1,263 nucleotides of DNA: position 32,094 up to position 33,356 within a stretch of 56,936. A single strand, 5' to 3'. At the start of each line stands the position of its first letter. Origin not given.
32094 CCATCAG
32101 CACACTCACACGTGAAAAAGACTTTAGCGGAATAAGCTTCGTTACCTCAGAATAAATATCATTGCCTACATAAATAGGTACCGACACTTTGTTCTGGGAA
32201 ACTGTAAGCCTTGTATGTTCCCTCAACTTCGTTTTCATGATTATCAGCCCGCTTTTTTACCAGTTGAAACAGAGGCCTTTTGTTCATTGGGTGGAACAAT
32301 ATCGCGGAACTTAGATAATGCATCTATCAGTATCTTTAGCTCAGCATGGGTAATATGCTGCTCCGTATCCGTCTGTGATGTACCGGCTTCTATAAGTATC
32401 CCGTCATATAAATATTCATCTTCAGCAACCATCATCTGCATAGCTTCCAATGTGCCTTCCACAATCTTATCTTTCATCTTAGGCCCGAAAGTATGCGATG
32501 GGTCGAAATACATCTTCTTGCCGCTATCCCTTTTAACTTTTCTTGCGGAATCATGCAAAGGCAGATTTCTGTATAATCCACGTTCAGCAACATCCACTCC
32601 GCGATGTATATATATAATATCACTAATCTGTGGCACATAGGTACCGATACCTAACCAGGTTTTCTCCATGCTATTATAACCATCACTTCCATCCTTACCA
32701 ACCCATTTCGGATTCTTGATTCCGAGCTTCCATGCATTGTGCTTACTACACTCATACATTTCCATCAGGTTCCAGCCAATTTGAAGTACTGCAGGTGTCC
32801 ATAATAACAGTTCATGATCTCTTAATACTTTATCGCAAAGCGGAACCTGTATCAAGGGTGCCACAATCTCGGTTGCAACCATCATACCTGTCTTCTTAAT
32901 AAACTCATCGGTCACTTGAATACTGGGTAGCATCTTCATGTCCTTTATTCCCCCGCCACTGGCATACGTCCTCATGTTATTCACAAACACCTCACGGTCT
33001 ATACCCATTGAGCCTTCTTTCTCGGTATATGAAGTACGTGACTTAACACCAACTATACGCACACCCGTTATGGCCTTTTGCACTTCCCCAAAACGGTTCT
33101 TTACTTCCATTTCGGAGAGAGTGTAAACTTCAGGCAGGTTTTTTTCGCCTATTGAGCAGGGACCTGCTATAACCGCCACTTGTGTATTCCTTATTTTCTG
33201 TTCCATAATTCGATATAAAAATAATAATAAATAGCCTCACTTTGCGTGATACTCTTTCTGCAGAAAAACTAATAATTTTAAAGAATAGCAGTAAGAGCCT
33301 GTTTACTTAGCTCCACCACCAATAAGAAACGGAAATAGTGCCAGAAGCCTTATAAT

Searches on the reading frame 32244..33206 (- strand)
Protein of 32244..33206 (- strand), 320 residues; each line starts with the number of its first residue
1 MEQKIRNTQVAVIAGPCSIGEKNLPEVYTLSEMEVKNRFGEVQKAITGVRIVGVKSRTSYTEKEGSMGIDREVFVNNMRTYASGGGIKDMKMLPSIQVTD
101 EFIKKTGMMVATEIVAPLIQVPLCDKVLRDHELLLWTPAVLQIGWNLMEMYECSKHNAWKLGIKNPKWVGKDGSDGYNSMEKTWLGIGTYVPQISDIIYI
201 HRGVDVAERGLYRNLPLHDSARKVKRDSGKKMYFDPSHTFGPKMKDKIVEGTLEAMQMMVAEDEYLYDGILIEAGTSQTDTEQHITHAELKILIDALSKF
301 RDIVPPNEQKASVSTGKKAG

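Call 6: search_protein_families(library=ncbifam, proteins=[window:32244-33206:-])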
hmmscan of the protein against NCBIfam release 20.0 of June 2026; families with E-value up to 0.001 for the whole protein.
window:32244-33206:- (320 aa): 1 family
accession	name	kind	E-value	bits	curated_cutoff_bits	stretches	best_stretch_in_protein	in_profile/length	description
NF006421.0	PRK08673.1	subfamily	7.1e-05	22.2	335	0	3-22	88-107/338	3-deoxy-7-phosphoheptulonate synthase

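Call 7: search_protein_families(library=pfam, proteins=[window:32244-33206:-])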
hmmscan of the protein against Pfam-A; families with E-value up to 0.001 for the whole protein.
window:32244-33206:- (320 aa): 0 families
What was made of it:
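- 32244..33206 (-): First structural gene: a 320-aa, very divergent type I-beta DAHP synthase-like enzyme. It has no Pfam hit itself (call 7).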

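Call 10: find_homologous_proteins(query=window:32244-33206:-)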
Query window:32244-33206:- (320 aa): 342 proteins with E <= 0.001 among 1400 candidates; the best 120 are listed.
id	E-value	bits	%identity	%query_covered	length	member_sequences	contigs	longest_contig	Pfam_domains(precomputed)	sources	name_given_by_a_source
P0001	1.7e-209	713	98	100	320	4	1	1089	-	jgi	jgi:hypothetical protein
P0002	5.2e-181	619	85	99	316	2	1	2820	-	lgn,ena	-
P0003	6.9e-180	615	85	99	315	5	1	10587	-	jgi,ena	-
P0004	1.6e-178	611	85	98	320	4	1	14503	-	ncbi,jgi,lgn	-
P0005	5.4e-176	602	84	98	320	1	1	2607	-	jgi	jgi:hypothetical protein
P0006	4.7e-175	599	83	98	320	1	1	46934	-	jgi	-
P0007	3.0e-174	597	81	98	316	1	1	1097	-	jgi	jgi:hypothetical protein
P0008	5.6e-174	596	83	98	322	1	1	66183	-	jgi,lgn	-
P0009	5.7e-174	596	84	97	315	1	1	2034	-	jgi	jgi:hypothetical protein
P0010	7.1e-174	596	83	98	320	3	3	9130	-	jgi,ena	-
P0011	3.1e-173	593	84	97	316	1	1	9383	-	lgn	-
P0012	4.5e-172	590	84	98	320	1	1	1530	-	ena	-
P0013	4.7e-172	590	83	98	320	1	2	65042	-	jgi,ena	jgi:hypothetical protein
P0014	6.1e-172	589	83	98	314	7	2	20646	-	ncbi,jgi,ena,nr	ncbi:MAG TPA: hypothetical protein VK783_05575 [Bacteroidia bacterium]|jgi:3-deoxy-D-arabino-heptulo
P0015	1.1e-171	588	81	98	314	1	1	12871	PF00793.27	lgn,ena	-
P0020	5.9e-143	494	67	97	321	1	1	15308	-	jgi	jgi:hypothetical protein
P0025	5.8e-141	487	67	97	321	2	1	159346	-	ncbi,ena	-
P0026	9.7e-141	487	66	98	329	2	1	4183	-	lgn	-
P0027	1.0e-138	480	65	97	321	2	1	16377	-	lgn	-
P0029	1.9e-137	476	66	97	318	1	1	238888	-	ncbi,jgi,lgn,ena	jgi:hypothetical protein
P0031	7.3e-137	474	65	97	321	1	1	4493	-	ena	-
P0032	7.6e-134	464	64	97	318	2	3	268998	-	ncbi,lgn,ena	-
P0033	2.6e-133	462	64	96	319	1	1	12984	-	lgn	-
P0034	1.4e-131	457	62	98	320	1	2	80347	-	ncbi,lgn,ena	-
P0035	1.1e-119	418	57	99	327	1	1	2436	PF00793.27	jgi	jgi:hypothetical protein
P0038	1.3e-115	404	56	97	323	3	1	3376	PF00793.27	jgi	-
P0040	7.5e-114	398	53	99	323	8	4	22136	PF00793.27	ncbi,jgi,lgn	-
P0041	2.4e-113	397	54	98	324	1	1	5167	PF00793.27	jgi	jgi:3-deoxy-D-arabino-heptulosonate 7-phosphate (DAHP) synthase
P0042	2.9e-113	396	54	99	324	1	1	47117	PF00793.27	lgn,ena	-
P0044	1.3e-112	394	53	99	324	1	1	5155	PF00793.27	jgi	jgi:3-deoxy-D-arabino-heptulosonate 7-phosphate (DAHP) synthase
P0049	9.9e-112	391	54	96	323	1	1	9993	PF00793.27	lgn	-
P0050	1.3e-111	391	54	96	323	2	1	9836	PF00793.27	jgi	jgi:hypothetical protein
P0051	1.9e-111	390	52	99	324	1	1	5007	PF00793.27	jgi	jgi:3-deoxy-D-arabino-heptulosonate 7-phosphate (DAHP) synthase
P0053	5.6e-111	389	53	97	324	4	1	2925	PF00793.27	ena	-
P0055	1.0e-110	388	53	99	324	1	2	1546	PF00793.27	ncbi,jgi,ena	jgi:3-deoxy-D-arabino-heptulosonate 7-phosphate (DAHP) synthase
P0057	2.7e-110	387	55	99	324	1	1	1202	PF00793.27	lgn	-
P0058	5.0e-110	386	54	96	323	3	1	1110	PF00793.27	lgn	-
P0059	5.3e-110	386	54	97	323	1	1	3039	PF00793.27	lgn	-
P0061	1.2e-109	385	54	97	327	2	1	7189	PF00793.27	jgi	-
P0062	2.1e-109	384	52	99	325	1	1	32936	PF00793.27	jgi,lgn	-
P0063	3.4e-109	383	53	99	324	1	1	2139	PF00793.27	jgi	jgi:3-deoxy-D-arabino-heptulosonate 7-phosphate (DAHP) synthase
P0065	8.5e-108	378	53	99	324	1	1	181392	PF00793.27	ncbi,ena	-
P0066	2.9e-107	377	53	96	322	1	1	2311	PF00793.27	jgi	jgi:hypothetical protein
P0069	4.1e-95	337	48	95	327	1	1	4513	PF00793.27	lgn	-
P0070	5.2e-95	336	50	94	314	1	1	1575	PF00793.27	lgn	-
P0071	1.1e-93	332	50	94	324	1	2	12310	PF00793.27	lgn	-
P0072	7.5e-93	329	48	95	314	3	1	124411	PF00793.27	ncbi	-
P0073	1.2e-92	329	48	96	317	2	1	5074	PF00793.27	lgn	-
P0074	1.4e-92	328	48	96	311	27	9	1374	PF00793.27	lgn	-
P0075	1.9e-92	328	47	96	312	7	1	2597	PF00793.27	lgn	-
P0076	2.5e-92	328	47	99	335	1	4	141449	PF00793.27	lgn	-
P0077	2.6e-92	328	47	96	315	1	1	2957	PF00793.27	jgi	jgi:3-deoxy-D-arabino-heptulosonate 7-phosphate (DAHP) synthase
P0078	3.5e-92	327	49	95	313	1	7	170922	PF00793.27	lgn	-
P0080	1.0e-91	326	48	94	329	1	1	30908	PF00793.27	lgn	-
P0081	1.3e-91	325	49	96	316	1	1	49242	PF00793.27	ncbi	-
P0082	2.1e-91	325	45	96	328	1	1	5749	PF00793.27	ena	-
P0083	2.9e-91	324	47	97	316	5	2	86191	PF00793.27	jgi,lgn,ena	jgi:hypothetical protein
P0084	2.9e-91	324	47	95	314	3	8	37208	PF00793.27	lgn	-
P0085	3.3e-91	324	47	96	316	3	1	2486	PF00793.27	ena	-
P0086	4.2e-91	324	47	95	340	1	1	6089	PF00793.27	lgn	-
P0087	5.7e-91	323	48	92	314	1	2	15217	PF00793.27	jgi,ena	-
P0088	6.7e-91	323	48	92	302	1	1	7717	PF00793.27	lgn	-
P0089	7.3e-91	323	48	94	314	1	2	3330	PF00793.27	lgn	-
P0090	7.3e-91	323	48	96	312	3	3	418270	PF00793.27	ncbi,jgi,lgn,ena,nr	ncbi:hypothetical protein GYA28_00850 [Candidatus Roizmanbacteria bacterium]|nr:hypothetical protein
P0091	7.7e-91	323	49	93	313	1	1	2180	PF00793.27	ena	-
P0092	1.7e-90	322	48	96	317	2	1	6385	PF00793.27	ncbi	-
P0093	2.2e-90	321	48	93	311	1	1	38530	PF00793.27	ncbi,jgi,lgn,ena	ncbi:MAG: hypothetical protein WCO06_01275 [Candidatus Roizmanbacteria bacterium]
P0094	4.7e-90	320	48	94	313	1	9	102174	PF00793.27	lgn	-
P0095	1.0e-89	319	49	96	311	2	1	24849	PF00793.27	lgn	-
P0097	1.5e-89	319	47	93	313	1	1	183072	PF00793.27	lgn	-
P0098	1.6e-89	318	46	96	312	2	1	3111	PF00793.27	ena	-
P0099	3.2e-89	317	47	96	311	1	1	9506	PF00793.27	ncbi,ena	-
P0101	3.7e-89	317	46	95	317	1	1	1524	PF00793.27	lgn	-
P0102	3.8e-89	317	47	96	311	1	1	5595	PF00793.27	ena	-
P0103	4.3e-89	317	47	94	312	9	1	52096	PF00793.27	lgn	-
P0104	6.1e-89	317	46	96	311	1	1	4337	PF00793.27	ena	-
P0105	6.8e-89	316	48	93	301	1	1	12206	PF00793.27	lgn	-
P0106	2.5e-88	315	47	93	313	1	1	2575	PF00793.27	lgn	-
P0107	4.5e-88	314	45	96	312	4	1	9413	PF00793.27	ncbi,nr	ncbi:hypothetical protein HZA75_04425 [Candidatus Roizmanbacteria bacterium]|nr:hypothetical protein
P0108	6.9e-88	313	46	96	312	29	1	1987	PF00793.27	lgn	-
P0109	8.5e-88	313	45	96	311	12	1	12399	PF00793.27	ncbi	ncbi:MAG: hypothetical protein WCT34_04770 [Patescibacteria group bacterium]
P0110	9.6e-88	313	46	95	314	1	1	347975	PF00793.27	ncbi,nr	ncbi:MAG: hypothetical protein N2691_01365 [Patescibacteria group bacterium]|nr:hypothetical protein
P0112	1.2e-87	312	46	94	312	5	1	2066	PF00793.27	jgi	jgi:hypothetical protein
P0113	1.3e-87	312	46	95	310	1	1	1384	PF00793.27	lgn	-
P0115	3.1e-87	311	48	93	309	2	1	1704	PF00793.27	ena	-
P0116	3.9e-87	311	46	95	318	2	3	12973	PF00793.27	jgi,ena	-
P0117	3.9e-87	311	47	95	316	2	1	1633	PF00793.27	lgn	-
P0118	4.0e-87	311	47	95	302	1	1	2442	PF00793.27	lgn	-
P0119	6.2e-87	310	47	96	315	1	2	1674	PF00793.27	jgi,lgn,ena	-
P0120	8.6e-87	309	47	93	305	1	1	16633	PF00793.27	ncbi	-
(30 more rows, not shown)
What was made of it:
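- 32244..33206 (-): Relatives carry PF00793 (call 10).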

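Call 12: find_related_loci(query=A1, collection=genome_contigs, flank=6000)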
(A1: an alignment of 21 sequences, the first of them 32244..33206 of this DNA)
Query A1 (320 aa) in genome_contigs; peptide patterns used: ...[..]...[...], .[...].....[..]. (x = any residue, [..] = any of these).
63 stretches matched a pattern; 22 encode a relative of the query (tblastn E <= 1e-3); 22 distinct loci.
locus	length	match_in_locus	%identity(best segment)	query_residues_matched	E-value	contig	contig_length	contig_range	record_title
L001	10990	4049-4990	85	1-315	0e+0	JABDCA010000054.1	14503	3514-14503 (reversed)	MAG: Bacteroidetes bacterium isolate BWMinControl_Nextera78_MAG5 3300020791.a:Ga0207054_1205, whole genome shotgun seque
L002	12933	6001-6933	83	1-312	3e-175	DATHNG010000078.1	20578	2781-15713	MAG TPA_asm: Bacteroidia bacterium isolate SMAG_U12652 k141_4579997, whole genome shotgun sequence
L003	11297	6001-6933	83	1-312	3e-175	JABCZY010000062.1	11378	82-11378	MAG: Bacteroidetes bacterium isolate BWOrgControl_Nextera84_MAG7 3300020626.a:Ga0206876_1261, whole genome shotgun seque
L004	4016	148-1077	64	1-311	5e-148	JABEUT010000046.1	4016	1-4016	MAG: Bacteroidia bacterium isolate MAG 11 k99_312543, whole genome shotgun sequence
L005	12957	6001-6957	86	1-320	0e+0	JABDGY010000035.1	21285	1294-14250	MAG: Bacteroidetes bacterium isolate BWOrgControl_Nextera44_MAG5 3300021027.a:Ga0206836_10110, whole genome shotgun sequ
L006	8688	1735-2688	62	1-313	6e-140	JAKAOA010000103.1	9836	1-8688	MAG: Bacteroidetes bacterium isolate YF1.bin105 NODE_8682_length_9836_cov_1.878463, whole genome shotgun sequence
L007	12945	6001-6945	56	1-309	4e-125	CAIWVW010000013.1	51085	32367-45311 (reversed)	MAG: uncultured Bacteroidetes bacterium isolate AM_bin-3948 genome assembly, contig: bin-3948:013/149, whole genome shot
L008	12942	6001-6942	83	1-315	0e+0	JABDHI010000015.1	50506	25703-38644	MAG: Bacteroidetes bacterium isolate BWOrgControl_Nextera52_MAG2 3300021043.a:Ga0206844_10032, whole genome shotgun sequ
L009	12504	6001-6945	55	1-309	5e-122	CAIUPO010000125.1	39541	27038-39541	MAG: uncultured Bacteroidetes bacterium isolate Umea_bin-09912 genome assembly, contig: bin-09912:125/146, whole genome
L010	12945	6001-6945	55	1-309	1e-121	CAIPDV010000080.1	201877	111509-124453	MAG: uncultured Bacteroidetes bacterium isolate KR3_bin-0479 genome assembly, contig: bin-0479:080/126, whole genome sho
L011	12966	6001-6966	53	1-316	7e-117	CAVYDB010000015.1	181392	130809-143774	MAG: uncultured Bacteroidetes bacterium isolate MFD04540.bin.2.46 genome assembly, contig: contig_33658, whole genome sh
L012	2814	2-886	54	28-316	7e-116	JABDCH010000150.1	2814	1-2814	MAG: Bacteroidetes bacterium isolate BWMinControl_Nextera61_MAG2 3300020807.a:Ga0207037_11065, whole genome shotgun sequ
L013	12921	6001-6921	46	5-308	1e-94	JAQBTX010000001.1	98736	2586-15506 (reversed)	MAG: bacterium isolate casp150-mb.129 NODE_454_length_98736_cov_0.094184, whole genome shotgun sequence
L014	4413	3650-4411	52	1-248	1e-93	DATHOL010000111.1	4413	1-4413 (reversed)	MAG TPA_asm: Bacteroidia bacterium isolate SMAG_U12683 k141_1720500, whole genome shotgun sequence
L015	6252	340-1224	45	7-301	3e-88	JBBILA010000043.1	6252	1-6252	MAG: Candidatus Microgenomates bacterium isolate SIS170217_bin_199 NODE_1757_length_6252_cov_11.335, whole genome shotgu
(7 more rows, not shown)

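Call 16: find_related_loci(query=A1, collection=metagenome_contigs, flank=3000)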
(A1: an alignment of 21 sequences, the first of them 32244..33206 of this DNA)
Query A1 (320 aa) in metagenome_contigs; peptide patterns used: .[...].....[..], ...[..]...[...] (x = any residue, [..] = any of these).
169 stretches matched a pattern; 39 encode a relative of the query (tblastn E <= 1e-3); 38 distinct loci.
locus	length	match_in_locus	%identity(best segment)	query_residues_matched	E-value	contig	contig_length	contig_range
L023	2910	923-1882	85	1-320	0e+0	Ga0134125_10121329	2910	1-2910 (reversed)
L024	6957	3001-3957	86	1-320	0e+0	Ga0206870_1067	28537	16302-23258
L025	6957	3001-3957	86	1-320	0e+0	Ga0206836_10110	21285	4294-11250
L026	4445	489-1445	85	1-320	0e+0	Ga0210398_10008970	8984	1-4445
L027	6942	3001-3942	85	1-315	0e+0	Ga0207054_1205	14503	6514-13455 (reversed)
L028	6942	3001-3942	83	1-315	0e+0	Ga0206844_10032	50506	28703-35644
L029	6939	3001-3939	83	1-314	0e+0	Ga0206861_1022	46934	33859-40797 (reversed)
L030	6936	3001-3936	82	1-313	0e+0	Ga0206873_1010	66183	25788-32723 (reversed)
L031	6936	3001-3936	81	1-313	1e-178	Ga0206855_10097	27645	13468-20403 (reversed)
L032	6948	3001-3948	79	1-317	8e-177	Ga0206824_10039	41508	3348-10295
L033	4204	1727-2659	83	1-312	0e+0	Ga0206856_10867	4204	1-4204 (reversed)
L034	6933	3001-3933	83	1-312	3e-175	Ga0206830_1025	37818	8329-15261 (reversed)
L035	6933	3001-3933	82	1-312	4e-174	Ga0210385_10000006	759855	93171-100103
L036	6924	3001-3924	80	1-309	2e-173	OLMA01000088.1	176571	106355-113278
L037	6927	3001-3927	67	1-310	2e-149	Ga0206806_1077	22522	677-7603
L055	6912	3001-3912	44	6-314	5e-90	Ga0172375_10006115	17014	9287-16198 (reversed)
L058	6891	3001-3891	41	12-306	2e-71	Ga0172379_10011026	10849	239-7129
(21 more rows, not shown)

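Call 35: find_encoding_contigs(protein=P0025, flank=2500, max_places=1)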
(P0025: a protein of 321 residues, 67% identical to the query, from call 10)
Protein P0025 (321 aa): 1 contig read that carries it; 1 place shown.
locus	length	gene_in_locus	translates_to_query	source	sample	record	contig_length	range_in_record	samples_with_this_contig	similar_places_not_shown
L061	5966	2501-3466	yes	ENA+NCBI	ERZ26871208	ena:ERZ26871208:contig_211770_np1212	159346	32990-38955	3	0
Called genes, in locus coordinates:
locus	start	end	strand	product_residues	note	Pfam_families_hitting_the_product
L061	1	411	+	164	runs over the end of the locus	-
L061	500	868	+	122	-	-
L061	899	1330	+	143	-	PF08818:DUF1801 (weak)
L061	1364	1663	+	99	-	-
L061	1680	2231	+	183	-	PF07661:MORN_2 (faint)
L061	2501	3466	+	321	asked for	-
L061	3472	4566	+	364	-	PF13685:Fe-ADH_2, PF01761:DHQ_synthase, PF24621:DHQS_C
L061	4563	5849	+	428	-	PF00275:EPSP_synthase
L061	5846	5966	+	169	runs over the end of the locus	PF13238:AAA_18, PF01202:SKI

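Call 36: find_encoding_contigs(protein=P0029, flank=2500, max_places=1)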
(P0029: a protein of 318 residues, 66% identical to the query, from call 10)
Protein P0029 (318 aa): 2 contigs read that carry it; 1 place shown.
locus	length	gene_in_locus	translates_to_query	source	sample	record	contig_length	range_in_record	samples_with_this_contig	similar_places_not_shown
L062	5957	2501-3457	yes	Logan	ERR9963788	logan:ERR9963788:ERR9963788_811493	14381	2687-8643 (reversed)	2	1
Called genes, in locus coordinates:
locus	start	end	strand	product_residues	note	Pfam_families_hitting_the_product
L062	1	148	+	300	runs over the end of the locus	PF01040:UbiA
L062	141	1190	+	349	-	PF13378:MR_MLE_C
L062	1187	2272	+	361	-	PF00501:AMP-binding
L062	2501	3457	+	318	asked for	-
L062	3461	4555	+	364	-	PF00465:Fe-ADH (weak), PF13685:Fe-ADH_2, PF01761:DHQ_synthase, PF24621:DHQS_C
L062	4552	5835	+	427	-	PF00275:EPSP_synthase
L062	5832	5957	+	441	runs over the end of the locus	PF00004:AAA (faint), PF01202:SKI, PF03435:Sacchrp_dh_NADP (faint), PF13238:AAA_18 (weak), PF02882:THF_DHG_CYH_C (faint), PF08501:Shikimate_dh_N, PF01488:Shikimate_DH, PF18317:SDH_C, +1 more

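Call 37: find_encoding_contigs(protein=P0032, flank=2500, max_places=1)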
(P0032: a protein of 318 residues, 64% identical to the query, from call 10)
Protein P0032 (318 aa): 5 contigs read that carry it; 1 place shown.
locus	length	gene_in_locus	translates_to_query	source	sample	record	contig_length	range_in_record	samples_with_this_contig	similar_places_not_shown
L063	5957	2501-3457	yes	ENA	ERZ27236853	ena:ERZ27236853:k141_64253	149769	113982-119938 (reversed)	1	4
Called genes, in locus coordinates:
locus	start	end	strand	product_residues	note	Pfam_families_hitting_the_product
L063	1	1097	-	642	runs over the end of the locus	PF01841:Transglut_core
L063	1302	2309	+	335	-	-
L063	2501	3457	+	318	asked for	-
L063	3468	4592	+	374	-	PF01761:DHQ_synthase, PF24621:DHQS_C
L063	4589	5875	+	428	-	PF00275:EPSP_synthase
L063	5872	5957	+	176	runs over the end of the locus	PF01712:dNK (faint), PF13238:AAA_18 (weak), PF01202:SKI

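Call 38: find_encoding_contigs(protein=P0020, flank=2500, max_places=1)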
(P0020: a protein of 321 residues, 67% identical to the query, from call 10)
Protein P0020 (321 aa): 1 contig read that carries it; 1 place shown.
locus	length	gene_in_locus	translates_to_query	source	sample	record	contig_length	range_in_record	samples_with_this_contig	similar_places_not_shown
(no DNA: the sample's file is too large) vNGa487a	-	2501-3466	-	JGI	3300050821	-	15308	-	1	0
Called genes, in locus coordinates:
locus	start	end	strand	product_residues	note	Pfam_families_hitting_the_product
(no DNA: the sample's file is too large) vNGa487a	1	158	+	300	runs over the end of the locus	PF01040:UbiA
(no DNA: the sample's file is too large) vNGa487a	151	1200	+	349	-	PF13378:MR_MLE_C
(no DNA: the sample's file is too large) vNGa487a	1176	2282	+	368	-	PF00501:AMP-binding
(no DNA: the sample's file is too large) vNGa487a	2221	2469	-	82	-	-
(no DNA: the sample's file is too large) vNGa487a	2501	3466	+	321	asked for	-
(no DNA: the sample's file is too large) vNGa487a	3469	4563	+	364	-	PF00465:Fe-ADH (weak), PF13685:Fe-ADH_2, PF01761:DHQ_synthase, PF24621:DHQS_C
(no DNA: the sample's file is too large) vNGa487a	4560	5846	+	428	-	PF00275:EPSP_synthase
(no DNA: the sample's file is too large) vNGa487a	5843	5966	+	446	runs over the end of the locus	PF01202:SKI, PF13238:AAA_18, PF13241:NAD_binding_7 (faint), PF08501:Shikimate_dh_N, PF01488:Shikimate_DH, PF03807:F420_oxidored (weak), PF18317:SDH_C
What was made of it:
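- Tried and rejected: P0020's contig had no retrievable DNA (call 38).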

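Call 40: find_encoding_contigs(protein=P0027, flank=1500, max_places=1)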
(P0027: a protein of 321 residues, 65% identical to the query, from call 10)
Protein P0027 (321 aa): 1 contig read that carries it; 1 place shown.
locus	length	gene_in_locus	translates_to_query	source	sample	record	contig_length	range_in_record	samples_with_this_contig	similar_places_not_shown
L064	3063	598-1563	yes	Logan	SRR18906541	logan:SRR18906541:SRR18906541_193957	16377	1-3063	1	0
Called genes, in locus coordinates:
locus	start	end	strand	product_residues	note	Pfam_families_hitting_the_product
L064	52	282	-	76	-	-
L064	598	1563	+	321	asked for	-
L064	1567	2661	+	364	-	PF13685:Fe-ADH_2, PF01761:DHQ_synthase, PF24621:DHQS_C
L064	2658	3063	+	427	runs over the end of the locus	PF00275:EPSP_synthase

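Call 41: find_encoding_contigs(protein=P0033, flank=1500, max_places=1)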
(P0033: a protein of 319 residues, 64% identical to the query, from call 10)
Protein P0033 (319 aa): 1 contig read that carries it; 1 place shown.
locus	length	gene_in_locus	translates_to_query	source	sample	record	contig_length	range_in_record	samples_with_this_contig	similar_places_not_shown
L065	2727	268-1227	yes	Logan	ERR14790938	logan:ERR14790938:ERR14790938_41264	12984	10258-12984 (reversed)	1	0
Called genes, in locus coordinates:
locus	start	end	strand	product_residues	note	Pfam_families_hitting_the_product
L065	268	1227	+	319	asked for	-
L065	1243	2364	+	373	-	PF13685:Fe-ADH_2, PF01761:DHQ_synthase, PF24621:DHQS_C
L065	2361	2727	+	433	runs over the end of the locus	PF00275:EPSP_synthase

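Call 42: find_encoding_contigs(protein=P0034, flank=1500, max_places=1)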
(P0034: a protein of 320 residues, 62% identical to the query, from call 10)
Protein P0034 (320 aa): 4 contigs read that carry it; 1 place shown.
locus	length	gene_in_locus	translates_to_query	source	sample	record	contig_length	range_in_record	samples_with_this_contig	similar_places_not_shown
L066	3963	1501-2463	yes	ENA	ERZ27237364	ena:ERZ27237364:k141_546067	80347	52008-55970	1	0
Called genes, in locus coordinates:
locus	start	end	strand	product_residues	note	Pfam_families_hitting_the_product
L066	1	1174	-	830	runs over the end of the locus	PF02190:LON_substr_bdg, PF00004:AAA, PF07728:AAA_5, PF22667:Lon_lid, PF05362:Lon_C, PF13541:ChlI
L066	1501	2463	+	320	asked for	-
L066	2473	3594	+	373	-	PF13685:Fe-ADH_2 (weak), PF01761:DHQ_synthase, PF24621:DHQS_C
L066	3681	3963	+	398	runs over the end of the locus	PF00275:EPSP_synthase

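Call 43: find_encoding_contigs(protein=P0026, flank=1500, max_places=1)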
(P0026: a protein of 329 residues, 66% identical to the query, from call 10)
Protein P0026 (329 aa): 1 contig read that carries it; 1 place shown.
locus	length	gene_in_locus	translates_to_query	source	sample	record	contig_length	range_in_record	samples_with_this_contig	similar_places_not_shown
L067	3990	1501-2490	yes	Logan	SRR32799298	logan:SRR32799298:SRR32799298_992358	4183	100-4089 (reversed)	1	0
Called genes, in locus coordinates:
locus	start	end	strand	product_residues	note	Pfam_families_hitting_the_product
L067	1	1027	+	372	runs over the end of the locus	?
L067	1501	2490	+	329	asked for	-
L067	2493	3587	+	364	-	PF13685:Fe-ADH_2, PF01761:DHQ_synthase, PF24621:DHQS_C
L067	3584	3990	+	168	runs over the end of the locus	?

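Call 44: find_encoding_contigs(protein=P0031, flank=1500, max_places=1)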
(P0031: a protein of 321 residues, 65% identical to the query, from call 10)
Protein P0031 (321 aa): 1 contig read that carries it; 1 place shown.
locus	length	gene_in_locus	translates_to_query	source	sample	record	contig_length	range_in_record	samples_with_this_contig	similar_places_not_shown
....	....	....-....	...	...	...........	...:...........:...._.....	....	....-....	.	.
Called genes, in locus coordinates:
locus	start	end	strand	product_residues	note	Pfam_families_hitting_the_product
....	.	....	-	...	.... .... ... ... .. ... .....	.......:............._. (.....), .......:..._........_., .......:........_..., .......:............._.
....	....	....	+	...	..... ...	-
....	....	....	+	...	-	?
